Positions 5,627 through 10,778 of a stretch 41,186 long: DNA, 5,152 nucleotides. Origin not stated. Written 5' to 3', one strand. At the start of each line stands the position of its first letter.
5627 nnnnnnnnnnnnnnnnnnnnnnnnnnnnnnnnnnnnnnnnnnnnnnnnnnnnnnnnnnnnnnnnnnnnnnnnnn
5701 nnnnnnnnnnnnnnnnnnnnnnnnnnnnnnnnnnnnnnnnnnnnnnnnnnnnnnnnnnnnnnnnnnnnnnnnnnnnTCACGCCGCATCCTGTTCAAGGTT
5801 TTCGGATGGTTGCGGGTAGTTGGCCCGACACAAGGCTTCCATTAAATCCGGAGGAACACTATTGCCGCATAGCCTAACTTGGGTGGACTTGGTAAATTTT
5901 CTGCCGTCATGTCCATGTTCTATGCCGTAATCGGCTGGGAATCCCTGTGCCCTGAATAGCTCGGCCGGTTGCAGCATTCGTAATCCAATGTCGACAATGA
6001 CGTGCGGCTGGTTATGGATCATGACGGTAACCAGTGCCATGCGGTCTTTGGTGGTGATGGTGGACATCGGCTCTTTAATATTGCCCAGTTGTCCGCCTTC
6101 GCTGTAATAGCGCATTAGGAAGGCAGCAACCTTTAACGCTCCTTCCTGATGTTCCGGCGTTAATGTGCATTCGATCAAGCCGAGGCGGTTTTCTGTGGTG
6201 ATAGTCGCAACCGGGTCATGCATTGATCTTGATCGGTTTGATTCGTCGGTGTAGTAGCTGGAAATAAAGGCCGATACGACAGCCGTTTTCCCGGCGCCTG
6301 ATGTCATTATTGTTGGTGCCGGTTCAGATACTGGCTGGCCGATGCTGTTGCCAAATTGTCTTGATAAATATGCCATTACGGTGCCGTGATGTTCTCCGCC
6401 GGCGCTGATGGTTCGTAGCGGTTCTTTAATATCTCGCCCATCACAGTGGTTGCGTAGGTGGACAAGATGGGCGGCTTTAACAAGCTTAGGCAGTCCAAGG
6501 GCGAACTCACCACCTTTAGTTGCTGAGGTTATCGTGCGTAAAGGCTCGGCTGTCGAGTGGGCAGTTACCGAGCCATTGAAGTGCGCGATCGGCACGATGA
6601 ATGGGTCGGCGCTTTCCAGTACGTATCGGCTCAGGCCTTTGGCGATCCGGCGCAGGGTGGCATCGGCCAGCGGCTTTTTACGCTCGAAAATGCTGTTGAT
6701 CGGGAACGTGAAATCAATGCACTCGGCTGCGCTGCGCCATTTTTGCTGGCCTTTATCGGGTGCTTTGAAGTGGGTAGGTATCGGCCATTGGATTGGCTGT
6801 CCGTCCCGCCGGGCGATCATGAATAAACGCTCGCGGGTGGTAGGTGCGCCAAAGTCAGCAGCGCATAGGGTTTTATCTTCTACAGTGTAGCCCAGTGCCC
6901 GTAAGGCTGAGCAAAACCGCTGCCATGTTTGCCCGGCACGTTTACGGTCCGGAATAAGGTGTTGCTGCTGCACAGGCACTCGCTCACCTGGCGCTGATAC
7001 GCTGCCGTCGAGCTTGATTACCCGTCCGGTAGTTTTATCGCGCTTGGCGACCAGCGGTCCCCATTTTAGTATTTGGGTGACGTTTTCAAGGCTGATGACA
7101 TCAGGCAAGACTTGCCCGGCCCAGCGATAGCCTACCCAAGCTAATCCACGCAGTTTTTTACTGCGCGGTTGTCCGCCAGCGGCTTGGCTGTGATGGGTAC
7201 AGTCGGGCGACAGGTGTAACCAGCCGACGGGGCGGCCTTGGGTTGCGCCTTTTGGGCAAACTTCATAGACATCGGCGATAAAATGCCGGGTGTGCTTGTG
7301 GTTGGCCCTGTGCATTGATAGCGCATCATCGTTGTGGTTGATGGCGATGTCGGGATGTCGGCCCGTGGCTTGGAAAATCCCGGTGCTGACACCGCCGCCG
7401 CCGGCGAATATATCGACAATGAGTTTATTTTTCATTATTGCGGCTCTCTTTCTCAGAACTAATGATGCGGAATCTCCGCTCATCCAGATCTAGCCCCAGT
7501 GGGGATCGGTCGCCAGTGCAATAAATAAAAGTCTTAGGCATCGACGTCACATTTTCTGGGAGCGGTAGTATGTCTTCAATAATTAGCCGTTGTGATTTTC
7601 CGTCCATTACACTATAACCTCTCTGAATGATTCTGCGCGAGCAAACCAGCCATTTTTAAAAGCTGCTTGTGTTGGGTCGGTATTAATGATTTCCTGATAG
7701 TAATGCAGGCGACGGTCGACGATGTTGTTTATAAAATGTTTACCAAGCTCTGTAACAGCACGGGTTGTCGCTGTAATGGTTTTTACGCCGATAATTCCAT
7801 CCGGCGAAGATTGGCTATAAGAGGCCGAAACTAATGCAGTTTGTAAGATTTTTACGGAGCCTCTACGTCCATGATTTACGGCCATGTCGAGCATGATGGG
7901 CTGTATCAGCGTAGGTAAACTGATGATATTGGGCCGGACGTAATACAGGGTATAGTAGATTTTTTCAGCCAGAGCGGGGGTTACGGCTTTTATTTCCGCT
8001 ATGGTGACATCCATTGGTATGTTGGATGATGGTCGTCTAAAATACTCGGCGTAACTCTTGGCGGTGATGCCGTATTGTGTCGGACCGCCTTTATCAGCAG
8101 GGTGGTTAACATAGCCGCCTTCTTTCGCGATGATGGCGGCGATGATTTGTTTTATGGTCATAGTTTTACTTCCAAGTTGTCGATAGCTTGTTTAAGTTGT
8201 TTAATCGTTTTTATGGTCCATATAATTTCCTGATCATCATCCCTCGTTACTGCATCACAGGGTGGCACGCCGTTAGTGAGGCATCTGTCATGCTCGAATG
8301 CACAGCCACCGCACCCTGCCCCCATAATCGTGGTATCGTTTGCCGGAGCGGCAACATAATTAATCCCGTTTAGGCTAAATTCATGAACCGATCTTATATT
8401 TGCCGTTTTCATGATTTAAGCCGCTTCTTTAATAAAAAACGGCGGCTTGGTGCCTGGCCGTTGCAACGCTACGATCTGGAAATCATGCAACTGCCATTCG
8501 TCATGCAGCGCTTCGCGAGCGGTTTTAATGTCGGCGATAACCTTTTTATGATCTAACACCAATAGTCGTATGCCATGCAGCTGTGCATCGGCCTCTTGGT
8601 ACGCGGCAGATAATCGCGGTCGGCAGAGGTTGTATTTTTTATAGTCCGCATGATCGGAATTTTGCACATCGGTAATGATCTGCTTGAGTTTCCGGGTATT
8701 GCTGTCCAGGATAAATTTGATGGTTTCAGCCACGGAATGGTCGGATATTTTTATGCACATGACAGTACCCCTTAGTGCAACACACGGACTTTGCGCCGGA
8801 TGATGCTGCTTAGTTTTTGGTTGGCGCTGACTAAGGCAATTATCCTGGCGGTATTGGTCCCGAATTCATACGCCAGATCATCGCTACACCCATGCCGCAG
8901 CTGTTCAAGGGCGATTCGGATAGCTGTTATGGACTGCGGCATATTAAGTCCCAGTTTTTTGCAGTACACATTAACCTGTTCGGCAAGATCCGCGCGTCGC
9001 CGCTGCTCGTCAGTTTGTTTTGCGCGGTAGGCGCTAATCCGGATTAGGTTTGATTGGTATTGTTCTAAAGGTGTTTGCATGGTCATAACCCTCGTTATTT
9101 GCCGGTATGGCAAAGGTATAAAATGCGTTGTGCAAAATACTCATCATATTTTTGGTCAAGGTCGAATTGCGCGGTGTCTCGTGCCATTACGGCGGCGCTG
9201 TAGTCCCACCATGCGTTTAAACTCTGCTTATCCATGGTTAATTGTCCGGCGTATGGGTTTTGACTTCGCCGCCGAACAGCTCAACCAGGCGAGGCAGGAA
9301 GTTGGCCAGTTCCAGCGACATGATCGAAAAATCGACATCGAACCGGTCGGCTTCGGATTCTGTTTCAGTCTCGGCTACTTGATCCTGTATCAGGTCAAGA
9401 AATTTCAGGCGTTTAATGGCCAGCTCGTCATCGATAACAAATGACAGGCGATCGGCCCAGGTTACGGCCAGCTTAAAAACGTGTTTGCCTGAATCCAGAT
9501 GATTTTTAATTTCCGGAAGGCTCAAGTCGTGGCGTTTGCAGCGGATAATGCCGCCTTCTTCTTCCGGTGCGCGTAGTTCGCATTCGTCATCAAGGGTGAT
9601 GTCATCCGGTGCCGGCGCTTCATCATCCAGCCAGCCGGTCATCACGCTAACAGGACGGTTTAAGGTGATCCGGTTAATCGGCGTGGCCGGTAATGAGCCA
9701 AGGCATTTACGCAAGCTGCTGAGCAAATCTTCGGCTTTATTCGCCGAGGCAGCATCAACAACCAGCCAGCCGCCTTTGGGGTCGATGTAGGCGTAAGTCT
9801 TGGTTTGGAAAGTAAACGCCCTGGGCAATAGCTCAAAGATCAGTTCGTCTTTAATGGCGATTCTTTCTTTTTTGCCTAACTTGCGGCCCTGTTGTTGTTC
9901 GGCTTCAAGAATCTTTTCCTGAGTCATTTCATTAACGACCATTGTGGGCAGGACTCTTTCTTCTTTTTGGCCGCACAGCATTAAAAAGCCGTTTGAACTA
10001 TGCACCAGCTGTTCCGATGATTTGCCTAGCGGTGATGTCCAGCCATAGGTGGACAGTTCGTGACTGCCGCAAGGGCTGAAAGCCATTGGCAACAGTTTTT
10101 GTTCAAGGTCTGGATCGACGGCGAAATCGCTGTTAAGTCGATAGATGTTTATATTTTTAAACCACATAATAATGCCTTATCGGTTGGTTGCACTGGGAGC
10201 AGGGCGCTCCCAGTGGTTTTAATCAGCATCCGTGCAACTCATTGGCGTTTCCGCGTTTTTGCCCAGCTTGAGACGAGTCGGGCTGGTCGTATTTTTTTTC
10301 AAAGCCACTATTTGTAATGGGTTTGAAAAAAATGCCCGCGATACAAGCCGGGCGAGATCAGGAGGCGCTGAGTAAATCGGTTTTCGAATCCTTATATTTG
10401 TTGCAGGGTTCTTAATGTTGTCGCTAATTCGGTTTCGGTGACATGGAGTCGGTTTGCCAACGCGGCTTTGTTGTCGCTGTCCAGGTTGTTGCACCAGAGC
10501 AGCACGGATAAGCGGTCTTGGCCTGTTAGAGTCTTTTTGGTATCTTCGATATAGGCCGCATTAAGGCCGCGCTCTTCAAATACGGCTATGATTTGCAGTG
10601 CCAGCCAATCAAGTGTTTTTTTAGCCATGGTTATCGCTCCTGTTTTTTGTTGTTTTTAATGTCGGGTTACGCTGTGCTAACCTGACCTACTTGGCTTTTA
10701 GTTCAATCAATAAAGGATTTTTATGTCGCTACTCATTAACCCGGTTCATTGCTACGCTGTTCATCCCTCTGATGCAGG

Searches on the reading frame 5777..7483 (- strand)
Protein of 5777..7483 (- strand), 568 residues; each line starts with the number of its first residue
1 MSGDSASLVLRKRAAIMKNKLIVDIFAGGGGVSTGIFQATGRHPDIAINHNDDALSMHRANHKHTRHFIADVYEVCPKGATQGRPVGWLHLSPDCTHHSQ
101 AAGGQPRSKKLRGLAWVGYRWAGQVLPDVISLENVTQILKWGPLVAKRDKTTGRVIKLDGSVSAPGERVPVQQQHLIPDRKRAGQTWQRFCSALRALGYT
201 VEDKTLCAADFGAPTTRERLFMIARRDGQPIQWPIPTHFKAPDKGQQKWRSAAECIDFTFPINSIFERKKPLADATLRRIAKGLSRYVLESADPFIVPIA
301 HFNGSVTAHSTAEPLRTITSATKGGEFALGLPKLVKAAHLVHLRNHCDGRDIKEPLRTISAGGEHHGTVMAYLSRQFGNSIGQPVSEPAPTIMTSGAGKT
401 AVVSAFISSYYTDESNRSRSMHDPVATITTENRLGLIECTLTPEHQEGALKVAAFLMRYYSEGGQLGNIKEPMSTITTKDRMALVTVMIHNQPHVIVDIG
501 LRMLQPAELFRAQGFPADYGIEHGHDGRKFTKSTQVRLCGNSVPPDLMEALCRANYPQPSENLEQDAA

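Call 106: search_protein_families(library=pfam, proteins=[window:5777-7483:-], max_evalue=0.001)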
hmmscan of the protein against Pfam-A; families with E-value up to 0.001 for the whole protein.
window:5777-7483:- (568 aa): 1 family
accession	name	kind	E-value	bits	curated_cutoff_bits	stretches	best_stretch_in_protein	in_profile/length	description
PF00145.23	DNA_methylase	-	3.3e-26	92.9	22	3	181-244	117-180/324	C-5 cytosine-specific DNA methylase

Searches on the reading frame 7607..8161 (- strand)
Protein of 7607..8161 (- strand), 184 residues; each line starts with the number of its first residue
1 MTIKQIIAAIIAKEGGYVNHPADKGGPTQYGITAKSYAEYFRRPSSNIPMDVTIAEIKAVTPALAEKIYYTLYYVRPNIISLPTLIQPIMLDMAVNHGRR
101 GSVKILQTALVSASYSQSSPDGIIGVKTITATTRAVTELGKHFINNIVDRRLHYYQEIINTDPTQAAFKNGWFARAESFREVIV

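Call 106: search_protein_families(library=pfam, proteins=[window:7607-8161:-], max_evalue=0.001)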
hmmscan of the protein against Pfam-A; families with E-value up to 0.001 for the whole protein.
window:7607-8161:- (184 aa): 2 families
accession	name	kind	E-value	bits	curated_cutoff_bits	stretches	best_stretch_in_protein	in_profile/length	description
PF05838.17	Glyco_hydro_108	-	6.8e-22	78.2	21.2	1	8-98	2-85/85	Glycosyl hydrolase 108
PF09374.15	PG_binding_3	-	2.8e-13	50.3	24.6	1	103-177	3-76/76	Predicted Peptidoglycan domain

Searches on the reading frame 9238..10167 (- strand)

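Call 106: search_protein_families(library=pfam, proteins=[window:9238-10167:-], max_evalue=0.001)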
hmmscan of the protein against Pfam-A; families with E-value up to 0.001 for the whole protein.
window:9238-10167:- (309 aa): 1 family
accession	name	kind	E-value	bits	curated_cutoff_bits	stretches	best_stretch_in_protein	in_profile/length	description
PF04381.17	RdgC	-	1.7e-117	392.4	25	1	1-301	1-298/298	Putative exonuclease, RdgC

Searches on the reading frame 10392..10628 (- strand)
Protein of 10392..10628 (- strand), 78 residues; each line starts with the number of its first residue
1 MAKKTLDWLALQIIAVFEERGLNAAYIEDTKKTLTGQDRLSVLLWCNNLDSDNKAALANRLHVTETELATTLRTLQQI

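Call 5: search_protein_families(library=pfam, proteins=[window:10392-10628:-], max_evalue=0.1)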
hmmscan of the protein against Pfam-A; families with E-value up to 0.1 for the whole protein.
window:10392-10628:- (78 aa): 1 family
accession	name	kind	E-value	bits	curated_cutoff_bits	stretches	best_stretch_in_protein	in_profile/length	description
PF01815.21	Rop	-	0.013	15.8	25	1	43-72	23-52/57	Rop protein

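Call 7: search_protein_families(library=phrogs, proteins=[window:10392-10628:-], max_evalue=0.01)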
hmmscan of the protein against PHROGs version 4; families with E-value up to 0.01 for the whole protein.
window:10392-10628:- (78 aa): 1 family
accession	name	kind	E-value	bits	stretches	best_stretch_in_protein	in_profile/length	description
phrog_4060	-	unknown function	5e-11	43.8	1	3-78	4-82/92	-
